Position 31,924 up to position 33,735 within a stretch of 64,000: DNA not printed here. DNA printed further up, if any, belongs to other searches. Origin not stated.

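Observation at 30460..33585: UbiA (DPPR-synthase-like) + HAD-IB phosphatase + GT-C membrane glycosyltransferase trio: putative polyprenyl-phospho-pentose glycosylation pathway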

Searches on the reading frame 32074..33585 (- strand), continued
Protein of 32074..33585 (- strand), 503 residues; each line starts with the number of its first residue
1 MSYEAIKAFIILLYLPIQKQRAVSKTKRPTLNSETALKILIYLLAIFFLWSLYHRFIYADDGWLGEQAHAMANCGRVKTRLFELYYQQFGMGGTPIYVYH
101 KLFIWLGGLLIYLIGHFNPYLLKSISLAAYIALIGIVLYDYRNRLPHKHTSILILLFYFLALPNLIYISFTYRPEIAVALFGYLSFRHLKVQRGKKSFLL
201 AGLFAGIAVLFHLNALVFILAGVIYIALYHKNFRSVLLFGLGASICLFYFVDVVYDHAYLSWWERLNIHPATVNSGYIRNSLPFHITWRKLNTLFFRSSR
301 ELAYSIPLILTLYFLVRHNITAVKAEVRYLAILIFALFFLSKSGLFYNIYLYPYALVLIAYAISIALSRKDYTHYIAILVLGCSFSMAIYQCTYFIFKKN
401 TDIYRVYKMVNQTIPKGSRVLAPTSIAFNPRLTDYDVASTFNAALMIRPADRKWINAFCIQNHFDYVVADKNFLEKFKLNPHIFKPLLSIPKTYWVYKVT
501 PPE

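Call 43: find_encoding_contigs(protein=P0131, flank=8000, max_places=2)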
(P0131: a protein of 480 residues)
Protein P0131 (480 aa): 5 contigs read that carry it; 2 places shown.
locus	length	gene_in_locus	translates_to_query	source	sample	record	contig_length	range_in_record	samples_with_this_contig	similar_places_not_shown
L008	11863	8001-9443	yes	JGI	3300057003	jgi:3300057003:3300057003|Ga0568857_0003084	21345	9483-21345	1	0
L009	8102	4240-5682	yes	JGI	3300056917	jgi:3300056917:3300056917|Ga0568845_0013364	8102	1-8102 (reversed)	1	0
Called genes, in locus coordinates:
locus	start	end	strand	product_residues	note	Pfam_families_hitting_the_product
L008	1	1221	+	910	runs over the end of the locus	PF03176:MMPL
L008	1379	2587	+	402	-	PF07396:Porin_O_P (weak)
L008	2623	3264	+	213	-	PF04205:FMN_bind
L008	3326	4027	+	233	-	PF03929:PepSY_TM (weak)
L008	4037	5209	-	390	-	PF01546:Peptidase_M20, PF07687:M20_dimer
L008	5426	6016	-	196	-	PF01812:5-FTHF_cyc-lig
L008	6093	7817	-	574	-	PF00920:ILVD_EDD_N, PF24877:ILV_EDD_C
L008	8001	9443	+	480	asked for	-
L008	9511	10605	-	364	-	PF00535:Glycos_transf_2, PF13641:Glyco_tranf_2_3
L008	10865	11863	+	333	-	?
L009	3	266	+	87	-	?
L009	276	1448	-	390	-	PF01546:Peptidase_M20, PF07687:M20_dimer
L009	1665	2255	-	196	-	PF01812:5-FTHF_cyc-lig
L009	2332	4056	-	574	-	PF00920:ILVD_EDD_N, PF24877:ILV_EDD_C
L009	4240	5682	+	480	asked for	-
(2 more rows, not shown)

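Call 45: predict_structure(alignment_id=A2)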
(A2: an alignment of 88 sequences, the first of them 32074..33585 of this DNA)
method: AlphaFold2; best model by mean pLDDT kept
length: 503 residues; sequences in the alignment: 88
mean_pLDDT: 92.1   pTM: 0.91
mean pLDDT of the five models: 92.1, 91.8, 91.8, 90.6, 90.3
residues with pLDDT >= 90: 409; 70-90: 66; 50-70: 27; < 50: 1
segments of 3 or more residues with pLDDT < 50: none
pLDDT, mean of each block of 10 residues (from residue 1): 73 59 69 96 97 95 97 96 92 91 98 96 98 98 94 98 96 98 98 93 98 97 97 96 98 96 86 61 72 92 96 91 96 95 87 98 96 95 96 92 95 97 93 94 87 91 97 93 95 92 87
secondary structure, 60 per line:
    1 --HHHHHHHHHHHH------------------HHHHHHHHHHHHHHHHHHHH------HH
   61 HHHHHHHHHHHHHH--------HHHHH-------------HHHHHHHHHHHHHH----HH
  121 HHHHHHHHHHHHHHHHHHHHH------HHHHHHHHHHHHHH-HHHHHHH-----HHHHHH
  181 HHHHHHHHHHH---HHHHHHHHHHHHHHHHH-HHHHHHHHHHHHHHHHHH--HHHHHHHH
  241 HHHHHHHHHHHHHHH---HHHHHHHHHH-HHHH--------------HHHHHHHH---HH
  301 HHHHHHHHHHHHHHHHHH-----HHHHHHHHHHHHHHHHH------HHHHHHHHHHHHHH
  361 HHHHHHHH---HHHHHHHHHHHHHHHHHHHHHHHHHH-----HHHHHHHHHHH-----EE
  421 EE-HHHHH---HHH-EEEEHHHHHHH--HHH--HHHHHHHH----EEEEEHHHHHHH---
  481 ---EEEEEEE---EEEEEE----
elements in order: H3-14 H33-52 H59-74 H83-87 H101-114 H119-141 H148-161 H163-169 H175-191 H195-211 H213-230 H233-255 H259-268 H270-273 H288-295 H299-318 H324-340 H347-368 H372-397 H403-413 E419-422 H424-428 E436-439 H440-446 H454-461 E466-470 H471-477 E484-490 E494-499
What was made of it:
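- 32074..33585 (-): GT-C-fold membrane glycosyltransferase (ArnT/PMT_2-like) with a small C-terminal periplasmic alpha/beta domain. The probable start is GTG 33519 (481 aa). AlphaFold gives pLDDT 92.1 and pTM 0.91 (call 45).
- Tried and rejected: Only the 88-sequence alignment A2 worked (call 45).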

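Call 49: fold_search(model_id=the predicted structure, library=pdb)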
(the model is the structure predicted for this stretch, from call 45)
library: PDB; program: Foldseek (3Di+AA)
matches with E <= 10: 481; with E <= 0.001: 20
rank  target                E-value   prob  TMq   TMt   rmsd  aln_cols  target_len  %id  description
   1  5ezm                  7.7e-07  1.00  0.54  0.51   9.6       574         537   12  Crystal Structure of ArnT from Cupriavidus metallidurans in the apo state (released 2016-02-17)
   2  5f15                  2.0e-06  1.00  0.54  0.51   8.9       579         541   10  Crystal Structure of ArnT from Cupriavidus metallidurans bound to Undecaprenyl phosphate (released 2016-02-17)
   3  3waj                  6.3e-06  1.00  0.47  0.32  14.7       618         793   12  Crystal structure of the Archaeoglobus fulgidus oligosaccharyltransferase (O29867_ARCFU) complex with Zn and sulfate (released 2013-10-30)
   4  7e9s_A                1.1e-05  1.00  0.46  0.30  13.1       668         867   12  Archaeal oligosaccharyltransferase AglB from Archaeoglobus fulgidus in complex with an inhibitory peptide and a dolich (released 2021-09-08)
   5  6ezn_F                1.3e-05  1.00  0.46  0.38  12.5       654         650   11  Cryo-EM structure of the yeast oligosaccharyltransferase (OST) complex (released 2018-01-17)
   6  7zlg_A                1.6e-05  1.00  0.33  0.28  13.0       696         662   11  Cryo-EM structure of C-mannosyltransferase CeDPY19, in complex with acceptor peptide and bound to CMT2-Fab and anti-Fa (released 2023-01-11)
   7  7oci_F                2.4e-05  1.00  0.50  0.41  12.0       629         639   10  Cryo-EM structure of yeast Ost6p containing oligosaccharyltransferase complex (released 2022-02-16)
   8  8agb_A                2.4e-05  1.00  0.47  0.39  12.5       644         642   10  Structure of yeast oligosaccharylransferase complex with lipid-linked oligosaccharide bound (released 2022-12-07)
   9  9s6s_A                2.7e-05  1.00  0.51  0.48   9.1       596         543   14  Ternary cryo-EM structure of human ALG9 with Dol25-PP-GlcNAc2Man6, Dol25-P-Man and Fab (released 2026-03-18)
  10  7zlh_A                2.7e-05  1.00  0.38  0.32  12.9       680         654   13  Cryo-EM structure of C-mannosyltransferase CeDPY19, in apo state, bound to CMT2-Fab and anti-Fab nanobody (released 2023-01-11)
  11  3wak                  3.5e-05  1.00  0.43  0.28  13.2       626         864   12  Crystal structure of the Archaeoglobus fulgidus oligosaccharyltransferase (O29867_ARCFU) in the apo form (released 2013-10-30)
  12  8if8_C                4.7e-05  1.00  0.42  0.37  10.0       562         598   12  Arabinosyltransferase AftA (released 2023-05-31)
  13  9s6u_A                4.9e-05  1.00  0.52  0.49   8.7       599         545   12  Ternary cryo-EM structure of human ALG9 with Dol25-PP-GlcNAc2Man8, Dol25-P-Man and Fab (released 2026-03-18)
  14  6gxc_A                5.4e-05  1.00  0.45  0.34   9.9       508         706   15  Bacterial oligosaccharyltransferase PglB in complex with an inhibitory peptide and a reactive lipid-linked oligosaccha (released 2018-11-14)
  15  8agc_A                5.4e-05  1.00  0.45  0.35  12.5       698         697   10  Structure of yeast oligosaccharylransferase complex with lipid-linked oligosaccharide and non-acceptor peptide bound (released 2022-12-07)
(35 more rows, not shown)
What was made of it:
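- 32074..33585 (-): Foldseek finds ArnT 5ezm at E 7.7e-7 and TM 0.54, followed by AglB, STT3, DPY19, ALG9, AftA, PglB, Emb and AftD (call 49).
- On Pfam PMT_2 (PF13231) / ArnT-like GT-C: The fold was confirmed (calls 45, 49).
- The GT-C fold is predicted with high confidence and ArnT is the top hit (calls 45, 49).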

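Call 56: search_protein_families(library=ncbifam, proteins=[L006:6241-7536:-, L006:5525-6244:-, L006:4941-5528:-, L006:1114-1854:+, L006:10850-11596:+, L006:8449-8871:-], max_evalue=0.01)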
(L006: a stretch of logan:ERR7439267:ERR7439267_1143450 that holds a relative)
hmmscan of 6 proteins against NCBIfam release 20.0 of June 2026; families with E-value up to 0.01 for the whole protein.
L006:6241-7536:- (431 aa): 11 families
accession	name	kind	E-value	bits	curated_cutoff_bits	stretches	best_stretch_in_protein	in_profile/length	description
NF053785.1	DcplphribOxDprE1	equivalog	8.7e-120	400.9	500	1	15-405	20-409/449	decaprenylphosphoryl-beta-D-ribose oxidase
TIGR01679.1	bact_FAD_ox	subfamily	7.7e-11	41.5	292.25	1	35-202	33-196/419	FAD-linked oxidoreductase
TIGR01678.1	FAD_lactone_ox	subfamily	1.8e-10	40.4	396.8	1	37-198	41-198/438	sugar 1,4-lactone oxidase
TIGR00387.1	glcD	equivalog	5.1e-08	32.2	567.9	1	34-148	21-138/413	glycolate oxidase subunit GlcD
NF049975.1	2HglutDHaseYdiJ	equivalog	1.5e-05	22.9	1350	1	36-149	80-195/1018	D-2-hydroxyglutarate dehydrogenase YdiJ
NF008439.0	PRK11282.1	equivalog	1.9e-05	23.7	284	1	27-174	15-169/358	glycolate oxidase subunit GlcE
TIGR01676.1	GLDHase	equivalog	5e-05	22.3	458.25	1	53-180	105-228/541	L-galactonolactone dehydrogenase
TIGR01677.1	pln_FAD_oxido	subfamily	7.8e-05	21.3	383.1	1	53-176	83-212/560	FAD-dependent oxidoreductase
NF008408.0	PRK11230.1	equivalog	0.00032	19.3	897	1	24-181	68-234/499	glycolate oxidase subunit GlcD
NF041227.1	BagG_FevA2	exception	0.00046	18.9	850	1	124-182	157-214/455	bagremycin/ferroverdin biosynthesis FAD-dependent oxygenase BagG/FevA2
NF041226.1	BagK_FevA1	equivalog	0.0039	15.7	800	1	123-182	152-210/453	bagremycin/ferroverdin biosynthesis FAD-dependent oxygenase BagK/FevA1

L006:5525-6244:- (239 aa): 114 families (the best 25 are shown)
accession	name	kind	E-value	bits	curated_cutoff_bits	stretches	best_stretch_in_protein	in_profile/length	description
NF005489.0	PRK07102.1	equivalog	5.6e-70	235.7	267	1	4-238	5-242/243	SDR family oxidoreductase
NF053786.1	DcplherypntRedDprE2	equivalog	2e-37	129.2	250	1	8-237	16-250/252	decaprenylphospho-beta-D-erythro-pentofuranosid-2-ulose 2-reductase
NF004110.0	PRK05599.1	equivalog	8e-36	123.8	362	1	3-237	3-244/246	SDR family oxidoreductase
NF006099.0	PRK08251.1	equivalog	1.2e-20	73.9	253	1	24-237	29-249/250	SDR family oxidoreductase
NF005437.0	PRK07024.1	equivalog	6.2e-16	58.6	266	1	82-237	91-246/259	SDR family oxidoreductase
NF005878.0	PRK07825.1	subfamily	7.1e-15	55.1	287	1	102-235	112-246/278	short chain dehydrogenase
NF006118.0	PRK08264.1-4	subfamily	3.1e-13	49.8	279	1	100-233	104-234/244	SDR family oxidoreductase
NF006073.0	PRK08219.1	equivalog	8.3e-11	42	218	1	6-211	9-214/227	SDR family oxidoreductase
NF009466.0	PRK12826.1-2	subfamily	9.3e-11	41.6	222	1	109-183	119-193/248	3-oxoacyl-ACP reductase FabG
TIGR03971.1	SDR_subfam_1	subfamily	1.5e-10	40.9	300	1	116-226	137-250/271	mycofactocin-coupled SDR family oxidoreductase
NF005854.0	PRK07775.1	equivalog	3.6e-10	39.6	260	1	119-186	134-201/274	SDR family oxidoreductase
NF047420.2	EF_P_mod_YmfI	equivalog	4.5e-10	39.6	238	1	31-183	32-184/236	elongation factor P 5-aminopentanone reductase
NF005095.0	PRK06523.1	subfamily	5.5e-10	39.2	231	1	103-185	111-194/261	oxidoreductase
NF040690.1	mycolate_SDR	equivalog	7.4e-10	38.7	380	1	18-179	27-191/265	mycolate reductase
NF006119.0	PRK08264.1-5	subfamily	8.6e-10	38.5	249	1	91-210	90-204/233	SDR family oxidoreductase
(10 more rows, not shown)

L006:4941-5528:- (195 aa): 6 families
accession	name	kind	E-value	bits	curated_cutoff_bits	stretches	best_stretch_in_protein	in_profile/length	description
TIGR01490.1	HAD-SF-IB-hyp1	subfamily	1.2e-28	100.7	98.3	1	5-187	1-189/202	HAD-IB family hydrolase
TIGR01488.1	HAD-SF-IB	subfamily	8.4e-19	68.2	45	1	5-184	1-173/177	HAD-IB family phosphatase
NF052360.1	HolPasePseu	equivalog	4.8e-12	46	280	1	4-182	2-185/218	histidinol-phosphatase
NF052359.1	HolPaseNeis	equivalog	2.3e-06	27.5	400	1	4-163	2-164/221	histidinol-phosphatase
TIGR00338.1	serB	equivalog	7e-05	22.5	144.15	1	98-190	94-189/219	phosphoserine phosphatase SerB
TIGR01484.1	HAD-SF-IIB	subfamily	0.00043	20.4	41.8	0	5-17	1-13/221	HAD-IIB family hydrolase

L006:1114-1854:+ (246 aa): 1 family
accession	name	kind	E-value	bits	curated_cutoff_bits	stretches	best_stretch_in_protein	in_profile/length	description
TIGR01444.1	fkbM_fam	subfamily_domain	5.4e-24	85.3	37.7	1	40-196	1-143/143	FkbM family methyltransferase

L006:10850-11596:+ (248 aa): 15 families
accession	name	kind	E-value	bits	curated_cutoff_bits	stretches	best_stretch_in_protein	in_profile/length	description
TIGR04283.1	glyco_like_mftF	equivalog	2.8e-18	66.3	182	1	4-107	2-108/221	TIGR04283 family arsenosugar biosynthesis glycosyltransferase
TIGR04182.1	glyco_TIGR04182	equivalog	4.4e-12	46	325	1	4-97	3-98/293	S-layer glycoprotein N-glycosyltransferase AglJ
TIGR04195.1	S_glycosyl_SunS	equivalog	5.8e-10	38.6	350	1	2-86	58-145/421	SunS family peptide S-glycosyltransferase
NF010496.0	PRK13915.1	equivalog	4e-09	36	262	1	3-54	33-91/307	glucosyl-3-phosphoglycerate synthase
NF058614.1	PPMAGASynPpgS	equivalog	3.8e-07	29.8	370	1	6-54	5-54/226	polyprenyl-phospho-N-acetylgalactosaminyl synthase PpgS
NF041391.1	DPhHxTase_Halo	equivalog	4e-07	29.2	375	1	9-82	3-79/213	dolichyl-phosphate hexose transferase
NF007482.0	PRK10073.1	equivalog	1.2e-06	27.8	423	1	3-91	8-105/334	glycosyltransferase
NF041875.1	EPS_EpsD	equivalog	3.3e-05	23.4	370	1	5-88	3-96/325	exopolysaccharide biosynthesis glycosyltransferase EpsD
NF047683.1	TeichurnBiosyTuaG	equivalog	7.7e-05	22.4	400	1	4-86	9-101/252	teichuronic acid biosynthesis protein TuaG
NF050050.1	ProtGlycPglI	equivalog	0.00017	21.1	500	1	3-88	4-101/306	GalNAc(5)-diNAcBac-PP-undecaprenol beta-1,3-glucosyltransferase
NF045692.1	OglycostaseCruG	equivalog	0.00038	19.5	600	1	3-47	43-91/386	2'-O-glycosyltransferase CruG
TIGR03965.1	mycofact_glyco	equivalog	0.00058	18.8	280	1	2-101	75-184/467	mycofactocin biosynthesis glycosyltransferase MftF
TIGR03469.1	HpnB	hypoth_equivalog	0.00091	18.3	379.25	1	3-48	46-96/386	hopene-associated glycosyltransferase HpnB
TIGR04440.1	glyco_TIGR04440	domain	0.0025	17.6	70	1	3-87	2-97/215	TIGR00180 family glycosyltransferase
TIGR03937.1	PgaC_IcaA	equivalog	0.004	16.1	422.3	1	3-85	47-139/407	poly-beta-1,6-N-acetyl-D-glucosamine synthase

L006:8449-8871:- (140 aa): 0 families

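Call 57: search_protein_families(library=pfam, proteins=[L006:10850-11596:+, L006:1114-1854:+, L006:3494-4957:+, L006:1975-3417:+], max_evalue=1)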
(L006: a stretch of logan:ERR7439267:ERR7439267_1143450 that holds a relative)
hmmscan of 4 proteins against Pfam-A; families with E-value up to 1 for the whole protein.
L006:10850-11596:+ (248 aa): 5 families
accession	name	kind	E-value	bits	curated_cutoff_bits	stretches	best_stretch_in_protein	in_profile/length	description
PF00535.33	Glycos_transf_2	-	1.6e-21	77.4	23.3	1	5-125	2-131/168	Glycosyl transferase family 2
PF13704.12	Glyco_tranf_2_4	-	1e-05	26.3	27.5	1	11-83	2-83/98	Glycosyl transferase family 2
PF13641.12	Glyco_tranf_2_3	-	0.0012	19.4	27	1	3-87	3-102/230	Glycosyltransferase like family 2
PF10111.15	Glyco_tranf_2_2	-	0.067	13.1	27.3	1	7-97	4-107/276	Glycosyltransferase like family 2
PF12804.13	NTP_transf_3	-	0.21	12.2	27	1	10-96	21-111/160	MobA-like NTP transferase domain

L006:1114-1854:+ (246 aa): 3 families
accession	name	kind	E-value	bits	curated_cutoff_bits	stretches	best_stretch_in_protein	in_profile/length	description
PF05050.19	Methyltransf_21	-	1.9e-18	67.6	22.7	1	43-219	1-171/173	Methyltransferase FkbM domain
PF13383.12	Methyltransf_22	-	0.0062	16.6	22.4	1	85-221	132-233/252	Methyltransferase domain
PF17266.7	DUF5332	-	0.012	15.6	27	1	51-100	82-132/150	Family of unknown function (DUF5332)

L006:3494-4957:+ (487 aa): 2 families
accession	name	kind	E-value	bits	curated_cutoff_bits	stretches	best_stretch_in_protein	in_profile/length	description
PF13231.12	PMT_2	-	0.0014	19.3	26.1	1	82-228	8-155/160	Dolichyl-phosphate-mannose-protein mannosyltransferase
PF22448.1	RepB_primase_C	-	0.14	12.5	26.1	1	416-442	25-50/54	RepB DNA-primase C-terminal helical domain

L006:1975-3417:+ (480 aa): 0 families

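Call 61: list_cluster_members(proteins=[P0001, P0010, P0004, P0002])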
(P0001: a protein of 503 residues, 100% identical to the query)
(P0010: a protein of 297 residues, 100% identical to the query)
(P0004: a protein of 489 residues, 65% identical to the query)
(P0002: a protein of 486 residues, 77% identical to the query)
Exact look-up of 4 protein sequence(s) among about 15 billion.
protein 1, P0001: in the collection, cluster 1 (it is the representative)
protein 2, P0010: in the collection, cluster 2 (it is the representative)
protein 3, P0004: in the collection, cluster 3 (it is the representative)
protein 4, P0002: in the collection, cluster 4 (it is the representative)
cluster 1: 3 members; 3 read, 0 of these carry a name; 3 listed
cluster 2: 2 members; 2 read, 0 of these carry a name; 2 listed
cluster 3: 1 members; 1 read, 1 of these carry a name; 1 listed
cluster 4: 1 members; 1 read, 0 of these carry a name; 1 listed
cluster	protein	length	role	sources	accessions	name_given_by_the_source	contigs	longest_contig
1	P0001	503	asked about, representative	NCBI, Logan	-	-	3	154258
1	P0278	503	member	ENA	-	-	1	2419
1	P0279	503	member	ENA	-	-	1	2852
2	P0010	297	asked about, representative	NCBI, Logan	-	-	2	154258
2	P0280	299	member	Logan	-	-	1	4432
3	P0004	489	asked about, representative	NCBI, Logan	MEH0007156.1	MAG: hypothetical protein V6Z82_00330 [Flavobacteriales bacterium]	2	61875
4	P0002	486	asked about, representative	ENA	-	-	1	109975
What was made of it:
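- Tried and rejected: Cluster look-ups gave no organism name for the window (call 61).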

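Call 62: find_related_loci(query=A1, collection=genome_contigs, flank=10000)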
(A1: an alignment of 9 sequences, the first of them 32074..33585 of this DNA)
Query A1 (503 aa) in genome_contigs; peptide patterns used: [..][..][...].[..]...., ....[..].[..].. (x = any residue, [..] = any of these).
47 stretches matched a pattern; 3 encode a relative of the query (tblastn E <= 1e-3); 3 distinct loci.
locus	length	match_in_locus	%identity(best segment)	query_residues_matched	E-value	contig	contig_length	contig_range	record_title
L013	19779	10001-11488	64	16-503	0e+0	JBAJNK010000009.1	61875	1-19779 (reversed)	MAG: Flavobacteriales bacterium isolate MAG2-Ocu2016 MAG-Ocu-2-k141-213833, whole genome shotgun sequence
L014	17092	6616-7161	33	57-243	1e-18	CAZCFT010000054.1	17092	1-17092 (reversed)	MAG TPA_asm: uncultured Ignavibacteriaceae bacterium isolate SRP118108_co4_512 genome assembly, contig: NODE_2693_length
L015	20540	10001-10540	30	51-231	2e-11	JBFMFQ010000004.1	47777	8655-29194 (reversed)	MAG: Candidatus Zixiibacteriota bacterium isolate MAG275 MAG275_4, whole genome shotgun sequence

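Call 63: find_related_loci(query=A1, collection=metagenome_contigs, flank=10000)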
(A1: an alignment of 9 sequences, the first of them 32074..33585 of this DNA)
Query A1 (503 aa) in metagenome_contigs; peptide patterns used: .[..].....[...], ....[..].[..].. (x = any residue, [..] = any of these).
406 stretches matched a pattern; 3 encode a relative of the query (tblastn E <= 1e-3); 3 distinct loci.
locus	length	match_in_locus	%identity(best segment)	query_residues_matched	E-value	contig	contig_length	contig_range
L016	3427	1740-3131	28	39-500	1e-22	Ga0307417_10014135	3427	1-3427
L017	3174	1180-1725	33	57-243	3e-19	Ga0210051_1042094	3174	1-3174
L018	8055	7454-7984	34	57-238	1e-18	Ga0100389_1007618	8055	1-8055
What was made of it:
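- Tried and rejected: With A1 it found only one close genome locus, the Flavobacteriales MAG already in hand, and no close metagenome locus (calls 62, 63).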

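Call 64: find_encoding_contigs(protein=P0009, flank=10000, max_places=1)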
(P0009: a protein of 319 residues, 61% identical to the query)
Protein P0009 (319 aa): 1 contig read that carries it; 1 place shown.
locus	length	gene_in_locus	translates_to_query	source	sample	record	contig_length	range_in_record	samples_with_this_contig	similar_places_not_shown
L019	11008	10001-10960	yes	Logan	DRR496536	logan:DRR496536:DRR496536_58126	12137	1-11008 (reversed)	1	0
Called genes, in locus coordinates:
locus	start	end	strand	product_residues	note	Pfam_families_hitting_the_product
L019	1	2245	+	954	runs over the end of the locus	PF02463:SMC_N (faint), PF03193:RsgA_GTPase (faint), PF13175:AAA_15 (faint), PF13191:AAA_16 (faint), PF13555:AAA_29 (faint), PF17760:UvrA_inter, PF17755:UvrA_DNA-bind, PF00005:ABC_tran (weak), +1 more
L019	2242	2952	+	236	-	PF18306:LDcluster4, PF03641:Lysine_decarbox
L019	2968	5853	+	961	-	-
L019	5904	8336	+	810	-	PF00676:E1_dh, PF02779:Transket_pyr, PF02780:Transketolase_C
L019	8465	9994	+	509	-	-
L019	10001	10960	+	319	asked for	-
